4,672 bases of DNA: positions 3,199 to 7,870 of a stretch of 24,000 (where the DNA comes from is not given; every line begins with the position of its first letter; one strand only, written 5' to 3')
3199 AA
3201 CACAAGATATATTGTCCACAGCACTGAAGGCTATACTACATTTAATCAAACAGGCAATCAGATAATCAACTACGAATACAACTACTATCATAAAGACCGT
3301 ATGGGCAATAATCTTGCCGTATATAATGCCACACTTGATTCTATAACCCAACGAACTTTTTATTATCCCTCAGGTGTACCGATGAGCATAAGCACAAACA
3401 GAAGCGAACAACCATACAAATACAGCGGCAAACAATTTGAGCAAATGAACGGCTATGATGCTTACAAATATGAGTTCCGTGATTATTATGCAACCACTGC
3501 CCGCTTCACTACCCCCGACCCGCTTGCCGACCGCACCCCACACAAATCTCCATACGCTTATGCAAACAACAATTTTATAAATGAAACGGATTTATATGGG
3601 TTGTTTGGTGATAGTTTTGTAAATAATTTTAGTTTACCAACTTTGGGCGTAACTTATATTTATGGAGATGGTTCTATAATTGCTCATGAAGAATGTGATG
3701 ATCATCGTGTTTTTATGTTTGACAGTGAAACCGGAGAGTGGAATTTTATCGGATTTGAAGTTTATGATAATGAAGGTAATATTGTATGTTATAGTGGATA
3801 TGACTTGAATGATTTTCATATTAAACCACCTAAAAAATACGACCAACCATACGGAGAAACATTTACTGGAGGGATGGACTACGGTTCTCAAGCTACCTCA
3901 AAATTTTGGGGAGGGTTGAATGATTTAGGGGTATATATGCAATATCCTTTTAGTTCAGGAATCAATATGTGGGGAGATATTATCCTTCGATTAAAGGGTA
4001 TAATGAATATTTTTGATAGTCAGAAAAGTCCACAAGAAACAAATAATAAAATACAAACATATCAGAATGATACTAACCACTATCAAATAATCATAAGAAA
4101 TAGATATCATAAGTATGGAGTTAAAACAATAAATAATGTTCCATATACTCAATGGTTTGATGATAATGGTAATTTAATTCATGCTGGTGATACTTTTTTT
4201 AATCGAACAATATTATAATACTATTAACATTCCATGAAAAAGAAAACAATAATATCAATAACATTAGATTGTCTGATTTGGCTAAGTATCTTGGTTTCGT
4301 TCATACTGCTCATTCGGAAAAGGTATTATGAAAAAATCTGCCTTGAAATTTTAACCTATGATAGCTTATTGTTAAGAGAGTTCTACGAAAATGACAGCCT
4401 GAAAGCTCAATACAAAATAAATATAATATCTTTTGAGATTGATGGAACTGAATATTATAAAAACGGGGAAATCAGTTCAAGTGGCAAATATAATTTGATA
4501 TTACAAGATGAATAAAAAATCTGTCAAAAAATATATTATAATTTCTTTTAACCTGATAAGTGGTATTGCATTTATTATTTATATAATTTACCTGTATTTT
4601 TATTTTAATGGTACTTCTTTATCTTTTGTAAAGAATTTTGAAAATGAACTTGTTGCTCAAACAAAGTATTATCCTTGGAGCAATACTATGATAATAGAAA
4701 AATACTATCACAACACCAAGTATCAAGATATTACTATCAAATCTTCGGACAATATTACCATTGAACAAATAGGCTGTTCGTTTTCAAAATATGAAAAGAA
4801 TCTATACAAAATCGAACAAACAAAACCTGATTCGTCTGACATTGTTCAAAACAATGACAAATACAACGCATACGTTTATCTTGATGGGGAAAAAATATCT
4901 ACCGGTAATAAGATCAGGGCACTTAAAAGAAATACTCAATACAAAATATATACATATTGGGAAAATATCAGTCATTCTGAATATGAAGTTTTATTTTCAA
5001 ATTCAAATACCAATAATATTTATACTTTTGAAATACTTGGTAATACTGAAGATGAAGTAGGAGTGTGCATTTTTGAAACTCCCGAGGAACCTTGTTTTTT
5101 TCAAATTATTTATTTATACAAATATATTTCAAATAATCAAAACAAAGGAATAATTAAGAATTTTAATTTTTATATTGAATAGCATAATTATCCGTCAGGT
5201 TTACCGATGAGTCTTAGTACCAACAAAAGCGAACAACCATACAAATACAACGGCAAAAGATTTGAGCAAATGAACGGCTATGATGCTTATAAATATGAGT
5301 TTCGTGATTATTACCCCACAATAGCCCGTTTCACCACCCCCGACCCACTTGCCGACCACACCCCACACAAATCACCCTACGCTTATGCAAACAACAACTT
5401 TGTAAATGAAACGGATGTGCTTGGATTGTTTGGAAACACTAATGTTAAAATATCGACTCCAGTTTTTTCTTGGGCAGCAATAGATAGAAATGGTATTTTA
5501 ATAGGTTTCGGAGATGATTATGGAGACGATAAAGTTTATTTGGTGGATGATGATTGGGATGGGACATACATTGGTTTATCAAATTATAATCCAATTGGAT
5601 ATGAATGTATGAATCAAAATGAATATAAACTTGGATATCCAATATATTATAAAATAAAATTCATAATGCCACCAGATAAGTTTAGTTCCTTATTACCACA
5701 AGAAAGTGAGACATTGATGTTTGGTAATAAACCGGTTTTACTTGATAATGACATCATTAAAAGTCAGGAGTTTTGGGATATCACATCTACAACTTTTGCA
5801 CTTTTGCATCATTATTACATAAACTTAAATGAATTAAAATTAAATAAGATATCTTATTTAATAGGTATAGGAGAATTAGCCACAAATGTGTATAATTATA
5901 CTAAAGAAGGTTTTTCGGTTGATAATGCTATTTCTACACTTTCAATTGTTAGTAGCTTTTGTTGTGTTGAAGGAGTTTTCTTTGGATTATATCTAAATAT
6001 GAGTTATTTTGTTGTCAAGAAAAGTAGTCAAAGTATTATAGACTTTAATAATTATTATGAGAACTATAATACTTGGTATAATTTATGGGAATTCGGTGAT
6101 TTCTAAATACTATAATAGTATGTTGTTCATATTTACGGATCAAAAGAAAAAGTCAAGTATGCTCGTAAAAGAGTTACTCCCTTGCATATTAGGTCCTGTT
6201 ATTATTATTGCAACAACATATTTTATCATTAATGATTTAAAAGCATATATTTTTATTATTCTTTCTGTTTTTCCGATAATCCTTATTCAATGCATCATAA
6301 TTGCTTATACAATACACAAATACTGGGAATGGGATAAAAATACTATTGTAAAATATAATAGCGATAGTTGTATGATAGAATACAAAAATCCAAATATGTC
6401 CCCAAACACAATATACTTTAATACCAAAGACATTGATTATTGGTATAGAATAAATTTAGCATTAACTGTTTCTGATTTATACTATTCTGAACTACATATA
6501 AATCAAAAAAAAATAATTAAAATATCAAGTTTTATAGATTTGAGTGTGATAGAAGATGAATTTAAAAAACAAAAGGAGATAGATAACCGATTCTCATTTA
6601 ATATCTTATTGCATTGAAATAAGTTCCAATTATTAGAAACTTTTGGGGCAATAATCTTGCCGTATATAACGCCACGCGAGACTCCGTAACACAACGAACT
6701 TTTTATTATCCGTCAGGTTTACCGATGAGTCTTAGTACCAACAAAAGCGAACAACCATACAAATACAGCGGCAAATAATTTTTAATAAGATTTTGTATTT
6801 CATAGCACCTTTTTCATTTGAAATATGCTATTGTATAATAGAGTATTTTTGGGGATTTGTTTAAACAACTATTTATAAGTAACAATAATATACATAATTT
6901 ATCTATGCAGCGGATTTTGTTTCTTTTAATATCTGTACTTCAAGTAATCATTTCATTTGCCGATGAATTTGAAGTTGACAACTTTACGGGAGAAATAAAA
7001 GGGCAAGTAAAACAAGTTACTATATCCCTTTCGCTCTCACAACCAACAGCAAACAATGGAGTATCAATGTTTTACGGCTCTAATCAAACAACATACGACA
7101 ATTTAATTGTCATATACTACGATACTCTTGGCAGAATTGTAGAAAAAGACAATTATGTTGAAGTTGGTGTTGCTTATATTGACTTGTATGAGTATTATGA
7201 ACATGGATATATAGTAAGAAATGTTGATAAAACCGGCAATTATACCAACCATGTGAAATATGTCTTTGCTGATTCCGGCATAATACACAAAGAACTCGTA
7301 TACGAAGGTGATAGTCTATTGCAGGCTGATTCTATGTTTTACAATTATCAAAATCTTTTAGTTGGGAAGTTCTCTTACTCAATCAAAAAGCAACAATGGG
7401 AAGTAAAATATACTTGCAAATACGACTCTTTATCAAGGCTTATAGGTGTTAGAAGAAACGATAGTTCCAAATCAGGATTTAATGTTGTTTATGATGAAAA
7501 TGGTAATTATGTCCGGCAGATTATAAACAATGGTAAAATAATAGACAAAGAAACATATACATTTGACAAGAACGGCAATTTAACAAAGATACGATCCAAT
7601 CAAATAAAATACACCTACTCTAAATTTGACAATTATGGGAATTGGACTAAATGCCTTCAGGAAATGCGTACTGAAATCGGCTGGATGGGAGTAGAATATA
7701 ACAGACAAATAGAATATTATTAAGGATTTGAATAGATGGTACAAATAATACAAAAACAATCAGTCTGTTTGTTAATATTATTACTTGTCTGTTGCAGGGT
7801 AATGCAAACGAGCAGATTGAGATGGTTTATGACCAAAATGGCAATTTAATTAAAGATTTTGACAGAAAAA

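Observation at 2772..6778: Array of RHS-core-anchored toxin/immunity cassettes with no intact full-length RHS gene in front of it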

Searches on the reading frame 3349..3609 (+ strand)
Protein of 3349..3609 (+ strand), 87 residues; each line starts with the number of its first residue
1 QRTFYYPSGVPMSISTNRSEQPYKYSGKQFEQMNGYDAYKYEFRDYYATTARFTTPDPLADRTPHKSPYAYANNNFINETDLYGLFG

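Call 48: find_related_loci(query=A4, collection=genome_contigs, flank=10000)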
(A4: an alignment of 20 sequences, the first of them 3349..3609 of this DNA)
Query A4 (87 aa) in genome_contigs; peptide patterns used: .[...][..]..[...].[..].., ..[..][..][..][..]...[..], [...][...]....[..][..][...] (x = any residue, [..] = any of these).
432 stretches matched a pattern; 170 encode a relative of the query (tblastn E <= 1e-3); the best 80 are kept; 77 distinct loci.
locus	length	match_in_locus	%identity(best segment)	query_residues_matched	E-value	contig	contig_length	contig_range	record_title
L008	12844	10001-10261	61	1-87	2e-33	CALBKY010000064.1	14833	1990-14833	MAG TPA_asm: uncultured Bacteroidales bacterium isolate SRR1747047_bin.50_CONCOCT_v1.1_MAG genome assembly, contig: ERZ8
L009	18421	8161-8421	62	1-87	2e-33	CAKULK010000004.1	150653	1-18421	MAG: uncultured Bacteroidales bacterium isolate REFINED_METABAT215_TOP10_CONTIGS_1500_ASSEMBLY_K77_MERGED__Hadza_PheChl_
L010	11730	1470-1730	60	1-87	4e-31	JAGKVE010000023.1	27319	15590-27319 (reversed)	MAG: Bacteroidia bacterium isolate pig5.17 pig5_17_165, whole genome shotgun sequence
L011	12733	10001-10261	60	1-87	8e-31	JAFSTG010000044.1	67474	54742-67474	MAG: Paludibacteraceae bacterium isolate RGIG3453 Goat_Rumen.Co__c1070128, whole genome shotgun sequence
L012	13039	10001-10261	57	1-87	1e-29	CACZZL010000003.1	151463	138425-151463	MAG: uncultured Bacteroidales bacterium isolate RUG13090 genome assembly, contig: RUG13090_asm_3, whole genome shotgun s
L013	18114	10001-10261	57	1-87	2e-29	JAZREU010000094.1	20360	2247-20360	MAG: Paludibacteraceae bacterium isolate T1900045498_YK20190192.MAGScoT_cleanbin_000020 SGB_7463_k141_2600672, whole gen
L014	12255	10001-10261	55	1-87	7e-29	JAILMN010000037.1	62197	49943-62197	MAG: Paludibacteraceae bacterium isolate RUI255 k141_16395321_flag=0_multi=21.9932_len=62197, whole genome shotgun seque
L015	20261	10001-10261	56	1-87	8e-29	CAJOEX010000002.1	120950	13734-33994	Paludibacteraceae bacterium isolate Red_deer_2_mag_14 genome assembly, contig: scaffold_45, whole genome shotgun sequenc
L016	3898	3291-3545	56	1-85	6e-28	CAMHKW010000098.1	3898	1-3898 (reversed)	MAG: uncultured Bacteroidales bacterium isolate SRR11784280_bin.12_metaWRAP_v1.3_MAG genome assembly, contig: ERZ1220253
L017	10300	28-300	56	1-87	2e-27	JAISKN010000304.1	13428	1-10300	MAG: Prevotellaceae bacterium isolate Hs463_bin52 k119_933883, whole genome shotgun sequence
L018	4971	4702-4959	58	1-85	3e-27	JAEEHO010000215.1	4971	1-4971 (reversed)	MAG: Paludibacteraceae bacterium isolate Tb.RUG.124 k141_7101104_flag=0_multi=41.8739_len=4971, whole genome shotgun seq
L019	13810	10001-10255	56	1-85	5e-27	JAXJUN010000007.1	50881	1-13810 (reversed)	MAG: Paludibacteraceae bacterium isolate DOME_MAG_5269 5269_C0326_k141_137342, whole genome shotgun sequence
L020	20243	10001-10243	58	1-81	2e-26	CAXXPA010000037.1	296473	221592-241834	MAG: Bacteroidales bacterium isolate 7230157a-bac2-44d2-b64d-f02b708be741 genome assembly, contig: contig_37, whole geno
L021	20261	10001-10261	46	1-87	5e-24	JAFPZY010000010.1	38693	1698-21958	MAG: Paludibacteraceae bacterium isolate RGIG1628 Goat_Abomasum.Co__c331414, whole genome shotgun sequence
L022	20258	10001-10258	53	1-84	8e-24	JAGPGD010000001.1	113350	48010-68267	MAG: Paludibacteraceae bacterium isolate Gw_SlDig_bin_148 Gw_SlDig_138_length_113350_cov_24.473950, whole genome shotgun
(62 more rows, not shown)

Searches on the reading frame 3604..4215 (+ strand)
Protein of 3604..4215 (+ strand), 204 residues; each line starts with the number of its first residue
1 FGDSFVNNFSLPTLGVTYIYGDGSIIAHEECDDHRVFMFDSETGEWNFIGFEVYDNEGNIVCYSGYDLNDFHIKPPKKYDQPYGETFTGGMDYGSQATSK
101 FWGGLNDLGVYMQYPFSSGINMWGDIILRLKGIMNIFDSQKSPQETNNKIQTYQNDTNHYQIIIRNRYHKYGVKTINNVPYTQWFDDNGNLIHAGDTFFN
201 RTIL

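Call 20: find_homologous_proteins(query=window:3604-4215:+, max_evalue=0.001)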
Query window:3604-4215:+ (204 aa): 1 proteins with E <= 0.001 among 16 candidates.
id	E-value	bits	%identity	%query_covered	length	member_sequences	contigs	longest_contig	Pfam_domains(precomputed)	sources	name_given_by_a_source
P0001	1.2e-138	478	100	100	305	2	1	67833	-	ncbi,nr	ncbi:MAG: hypothetical protein IJ756_09020 [Paludibacteraceae bacterium]|nr:hypothetical protein [Pa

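Call 33: search_protein_families(library=pfam, proteins=[window:3604-4215:+], max_evalue=1)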
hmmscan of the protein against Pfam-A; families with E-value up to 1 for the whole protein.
window:3604-4215:+ (204 aa): 1 family
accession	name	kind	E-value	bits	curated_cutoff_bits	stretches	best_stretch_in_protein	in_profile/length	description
PF06703.16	SPC25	-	0.032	14.4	24.3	1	145-193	95-147/159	Microsomal signal peptidase 25 kDa subunit (SPC25)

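Call 84: find_related_loci(query=window:3604-4215:+, collection=metagenome_contigs, flank=6000)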
Query window:3604-4215:+ (204 aa) in metagenome_contigs; peptide patterns used: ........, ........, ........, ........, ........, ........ (x = any residue, [..] = any of these).
40 stretches matched a pattern, but none encodes a relative of the query by tblastn (E <= 1e-3).

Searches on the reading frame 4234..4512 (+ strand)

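Call 10: search_protein_families(library=pfam, proteins=[window:4234-4512:+], max_evalue=1)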
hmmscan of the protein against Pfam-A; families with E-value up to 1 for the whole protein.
window:4234-4512:+ (93 aa): 1 family
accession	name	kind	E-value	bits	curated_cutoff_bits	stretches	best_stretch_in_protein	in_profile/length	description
PF07661.19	MORN_2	-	0.078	13.7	29.6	0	72-86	6-20/22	MORN repeat variant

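Call 11: search_protein_families(library=ncbifam, proteins=[window:4234-4512:+], max_evalue=1)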
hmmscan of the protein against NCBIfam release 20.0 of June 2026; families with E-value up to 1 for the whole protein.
window:4234-4512:+ (93 aa): 0 families

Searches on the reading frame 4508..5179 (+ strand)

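Call 10: search_protein_families(library=pfam, proteins=[window:4508-5179:+], max_evalue=1)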
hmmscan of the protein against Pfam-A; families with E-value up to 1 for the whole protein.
window:4508-5179:+ (224 aa): 3 families
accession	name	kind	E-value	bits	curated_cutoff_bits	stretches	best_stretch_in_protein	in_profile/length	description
PF21466.3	GH101_dom-5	-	0.0018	18.5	27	1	108-165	21-79/145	Endo-alpha-N-acetylgalactosaminidase, domain 5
PF18309.7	PAZ_3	-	0.025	15.6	27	1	55-118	6-72/88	Argonaute PAZ domain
PF03442.20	CBM_X2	-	0.028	14.9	28.9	1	30-70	21-61/83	Carbohydrate binding domain X2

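Call 11: search_protein_families(library=ncbifam, proteins=[window:4508-5179:+], max_evalue=1)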
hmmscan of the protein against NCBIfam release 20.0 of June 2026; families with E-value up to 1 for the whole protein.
window:4508-5179:+ (224 aa): 0 families

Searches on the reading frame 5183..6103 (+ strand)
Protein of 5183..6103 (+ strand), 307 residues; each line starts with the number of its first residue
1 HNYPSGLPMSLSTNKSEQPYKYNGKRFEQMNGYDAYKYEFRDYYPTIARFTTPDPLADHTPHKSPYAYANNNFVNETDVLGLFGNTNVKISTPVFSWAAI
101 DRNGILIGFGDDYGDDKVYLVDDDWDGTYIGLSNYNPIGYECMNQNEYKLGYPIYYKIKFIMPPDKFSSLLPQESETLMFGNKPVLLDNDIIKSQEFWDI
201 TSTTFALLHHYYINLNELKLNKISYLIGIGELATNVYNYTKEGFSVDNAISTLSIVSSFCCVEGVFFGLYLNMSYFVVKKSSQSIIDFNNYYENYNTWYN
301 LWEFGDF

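Call 10: search_protein_families(library=pfam, proteins=[window:5183-6103:+], max_evalue=1)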
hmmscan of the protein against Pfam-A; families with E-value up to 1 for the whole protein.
window:5183-6103:+ (307 aa): 0 families

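Call 11: search_protein_families(library=ncbifam, proteins=[window:5183-6103:+], max_evalue=1)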
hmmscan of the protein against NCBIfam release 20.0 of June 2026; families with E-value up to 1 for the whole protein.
window:5183-6103:+ (307 aa): 1 family
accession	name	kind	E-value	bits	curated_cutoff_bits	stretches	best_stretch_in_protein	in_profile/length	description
TIGR03696.1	Rhs_assc_core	domain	6.6e-14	52.2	32.5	1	13-82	10-76/76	RHS repeat-associated core domain-containing protein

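Call 43: search_protein_representatives(protein=window:5183-6103:+)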
Query: 307 residues. Proteins with E-value up to 0.001 (for the whole library): 6096; up to 1e-10: 485; up to 1e-30: 17. The best 150 are listed.
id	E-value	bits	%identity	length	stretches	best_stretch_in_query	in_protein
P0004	1.8e-188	641.8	100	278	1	30-307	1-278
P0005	3.6e-44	167.6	37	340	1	3-280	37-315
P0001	4.5e-44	167.3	62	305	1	3-139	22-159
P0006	6.4e-42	160.2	46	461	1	3-186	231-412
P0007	8.9e-41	156.5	50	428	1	3-156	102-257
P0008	7.2e-40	153.5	49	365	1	3-187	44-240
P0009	5.2e-39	150.7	45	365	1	3-191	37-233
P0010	2.2e-38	148.6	57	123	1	7-130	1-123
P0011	4.6e-38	147.6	51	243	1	3-142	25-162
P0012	1.5e-37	145.9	52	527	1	3-140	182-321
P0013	6.0e-37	143.9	51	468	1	3-186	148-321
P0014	6.1e-36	140.6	44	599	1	3-190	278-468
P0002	5.0e-35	137.6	70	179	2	3-79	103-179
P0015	4.0e-34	134.6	44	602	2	3-144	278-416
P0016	9.0e-34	133.5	45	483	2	3-88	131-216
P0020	1.9e-29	119.3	39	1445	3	3-85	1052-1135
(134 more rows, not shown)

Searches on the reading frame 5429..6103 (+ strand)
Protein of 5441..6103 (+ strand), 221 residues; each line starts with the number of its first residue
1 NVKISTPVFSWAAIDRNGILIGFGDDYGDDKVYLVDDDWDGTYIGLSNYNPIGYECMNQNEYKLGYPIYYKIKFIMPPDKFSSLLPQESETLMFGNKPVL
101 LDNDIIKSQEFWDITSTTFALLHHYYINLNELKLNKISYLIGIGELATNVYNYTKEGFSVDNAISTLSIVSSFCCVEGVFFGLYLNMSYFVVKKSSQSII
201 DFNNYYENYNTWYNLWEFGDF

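Call 33: search_protein_families(library=pfam, proteins=[window:5441-6103:+], max_evalue=1)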
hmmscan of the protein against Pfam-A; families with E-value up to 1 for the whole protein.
window:5441-6103:+ (221 aa): 0 families

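Call 92: predict_structure(alignment_id=A6)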
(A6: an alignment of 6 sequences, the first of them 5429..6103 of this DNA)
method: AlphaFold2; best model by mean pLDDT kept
length: 225 residues; sequences in the alignment: 6
mean_pLDDT: 51.2   pTM: 0.39
mean pLDDT of the five models: 51.2, 48.5, 47.9, 46.3, 45.4
residues with pLDDT >= 90: 10; 70-90: 44; 50-70: 25; < 50: 146
segments of 3 or more residues with pLDDT < 50: 1-13, 84-92, 104-159, 161-225
pLDDT, mean of each block of 10 residues (from residue 1): 32 73 82 81 87 81 66 67 47 62 42 31 34 35 41 45 45 38 33 37 40 36 30
secondary structure, 60 per line:
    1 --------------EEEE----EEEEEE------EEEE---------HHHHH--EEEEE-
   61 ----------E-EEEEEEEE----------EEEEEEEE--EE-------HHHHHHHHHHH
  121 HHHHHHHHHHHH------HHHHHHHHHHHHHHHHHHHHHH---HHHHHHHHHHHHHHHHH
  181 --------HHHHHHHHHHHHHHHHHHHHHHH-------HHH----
elements in order: E15-18 E23-28 E35-38 H48-52 E55-59 E73-80 E91-98 H110-132 H139-160 H164-180 H189-211

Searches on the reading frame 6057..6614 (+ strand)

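Call 10: search_protein_families(library=pfam, proteins=[window:6057-6614:+], max_evalue=1)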
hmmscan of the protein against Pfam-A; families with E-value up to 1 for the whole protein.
window:6057-6614:+ (186 aa): 2 families
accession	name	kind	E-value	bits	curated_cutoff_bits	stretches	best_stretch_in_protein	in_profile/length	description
PF05145.17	AbrB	-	0.052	12.9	29.2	1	40-96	29-85/314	Transition state regulatory protein AbrB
PF08321.18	PPP5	-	0.56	10.9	23.5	1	133-186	30-80/93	PPP5 TPR repeat region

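Call 11: search_protein_families(library=ncbifam, proteins=[window:6057-6614:+], max_evalue=1)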
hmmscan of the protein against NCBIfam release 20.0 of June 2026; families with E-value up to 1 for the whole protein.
window:6057-6614:+ (186 aa): 2 families
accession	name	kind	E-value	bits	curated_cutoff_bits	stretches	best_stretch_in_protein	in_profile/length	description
TIGR02972.1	TMAO_torE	equivalog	0.035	13.9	77.75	1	59-80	8-29/49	trimethylamine N-oxide reductase system protein TorE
TIGR04402.2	mob_CxxC_CxxC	subfamily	0.48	10.6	70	1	25-105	17-98/180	mobilome CxxCx(11)CxxC protein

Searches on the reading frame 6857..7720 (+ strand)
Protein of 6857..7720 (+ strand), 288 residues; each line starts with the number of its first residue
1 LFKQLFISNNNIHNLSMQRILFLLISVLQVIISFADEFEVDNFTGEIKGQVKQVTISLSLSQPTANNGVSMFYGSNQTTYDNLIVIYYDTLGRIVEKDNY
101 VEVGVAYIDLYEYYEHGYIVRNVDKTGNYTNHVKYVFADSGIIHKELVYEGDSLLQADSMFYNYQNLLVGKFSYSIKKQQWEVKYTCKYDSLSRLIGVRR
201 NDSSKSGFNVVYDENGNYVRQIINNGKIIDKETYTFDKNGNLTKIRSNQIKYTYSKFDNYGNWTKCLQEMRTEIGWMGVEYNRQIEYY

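Call 10: search_protein_families(library=pfam, proteins=[window:6857-7720:+], max_evalue=1)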
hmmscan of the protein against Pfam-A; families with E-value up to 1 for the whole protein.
window:6857-7720:+ (288 aa): 1 family
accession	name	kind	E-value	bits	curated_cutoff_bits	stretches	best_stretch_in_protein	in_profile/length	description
PF05593.20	RHS_repeat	-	0.0011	19.8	22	1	212-246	1-32/38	RHS Repeat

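Call 11: search_protein_families(library=ncbifam, proteins=[window:6857-7720:+], max_evalue=1)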
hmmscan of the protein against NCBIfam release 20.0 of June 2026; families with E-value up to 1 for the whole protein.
window:6857-7720:+ (288 aa): 1 family
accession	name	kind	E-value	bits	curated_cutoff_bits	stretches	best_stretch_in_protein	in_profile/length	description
TIGR01643.1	YD_repeat_2x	repeat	0.00027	21.3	15.8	1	185-208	18-41/42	YD repeat-containing protein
